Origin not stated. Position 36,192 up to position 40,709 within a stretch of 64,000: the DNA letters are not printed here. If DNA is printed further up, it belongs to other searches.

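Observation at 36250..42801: Conserved C-terminal Cys...CRxL-COOH motif shared by three adjacent paralogs: candidate sorting or secretion signal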

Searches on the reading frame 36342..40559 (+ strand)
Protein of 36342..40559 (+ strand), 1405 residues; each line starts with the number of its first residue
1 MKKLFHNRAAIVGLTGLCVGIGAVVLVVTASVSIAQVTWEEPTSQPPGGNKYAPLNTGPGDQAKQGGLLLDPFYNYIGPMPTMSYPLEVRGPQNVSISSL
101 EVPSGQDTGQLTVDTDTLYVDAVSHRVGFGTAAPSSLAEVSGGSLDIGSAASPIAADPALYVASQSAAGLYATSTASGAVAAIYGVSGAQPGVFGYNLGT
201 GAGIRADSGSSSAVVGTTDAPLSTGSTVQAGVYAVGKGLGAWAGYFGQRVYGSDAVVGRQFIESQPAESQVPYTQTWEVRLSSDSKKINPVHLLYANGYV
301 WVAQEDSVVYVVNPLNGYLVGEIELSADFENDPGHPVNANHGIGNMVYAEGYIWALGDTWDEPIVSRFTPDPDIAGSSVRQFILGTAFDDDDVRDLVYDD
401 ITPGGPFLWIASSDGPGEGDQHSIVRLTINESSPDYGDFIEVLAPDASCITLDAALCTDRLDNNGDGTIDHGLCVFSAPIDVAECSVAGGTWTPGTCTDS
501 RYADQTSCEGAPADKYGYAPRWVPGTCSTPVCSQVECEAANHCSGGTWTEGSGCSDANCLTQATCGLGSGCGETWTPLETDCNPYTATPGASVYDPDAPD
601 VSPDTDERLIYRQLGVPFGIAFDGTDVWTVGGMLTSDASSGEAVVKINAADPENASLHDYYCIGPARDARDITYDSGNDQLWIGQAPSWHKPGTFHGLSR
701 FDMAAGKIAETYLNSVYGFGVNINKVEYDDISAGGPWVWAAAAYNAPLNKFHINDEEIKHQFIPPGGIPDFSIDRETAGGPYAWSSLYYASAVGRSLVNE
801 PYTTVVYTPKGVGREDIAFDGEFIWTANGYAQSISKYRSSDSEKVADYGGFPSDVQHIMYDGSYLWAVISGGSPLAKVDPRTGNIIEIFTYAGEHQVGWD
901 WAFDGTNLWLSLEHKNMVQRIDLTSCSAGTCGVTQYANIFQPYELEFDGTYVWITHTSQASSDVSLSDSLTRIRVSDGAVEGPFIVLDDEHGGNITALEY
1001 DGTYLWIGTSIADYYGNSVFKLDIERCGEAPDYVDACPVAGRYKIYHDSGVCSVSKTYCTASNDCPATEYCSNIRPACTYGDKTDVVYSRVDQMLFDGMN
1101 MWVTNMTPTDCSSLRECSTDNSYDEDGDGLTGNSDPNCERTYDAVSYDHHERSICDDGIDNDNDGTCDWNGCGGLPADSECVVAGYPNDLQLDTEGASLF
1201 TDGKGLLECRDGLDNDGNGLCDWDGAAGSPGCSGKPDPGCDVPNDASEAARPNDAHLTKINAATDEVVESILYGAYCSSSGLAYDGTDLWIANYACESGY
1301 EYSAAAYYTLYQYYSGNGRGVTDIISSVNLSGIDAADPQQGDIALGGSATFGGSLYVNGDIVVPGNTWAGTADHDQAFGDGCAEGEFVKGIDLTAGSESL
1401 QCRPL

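Call 3: search_protein_families(library=pfam, proteins=[window:36342-40559:+], max_evalue=0.1)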
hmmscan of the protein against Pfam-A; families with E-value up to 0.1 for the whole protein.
window:36342-40559:+ (1405 aa): 1 family
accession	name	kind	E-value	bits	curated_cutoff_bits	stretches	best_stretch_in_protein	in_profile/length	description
PF21959.2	DUF6923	-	5.2e-05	23.6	27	1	855-950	134-230/234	Repeat of unknown function (DUF6923)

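Call 4: search_protein_families(library=ncbifam, proteins=[window:36342-40559:+], max_evalue=0.1)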
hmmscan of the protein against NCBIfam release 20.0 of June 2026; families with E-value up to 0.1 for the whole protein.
window:36342-40559:+ (1405 aa): 1 family
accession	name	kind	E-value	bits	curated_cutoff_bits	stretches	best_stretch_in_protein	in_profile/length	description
NF033662.1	acid_disulf_rpt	repeat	0.00043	20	41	1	1208-1222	6-20/32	acidic double-disulfide repeat-containing protein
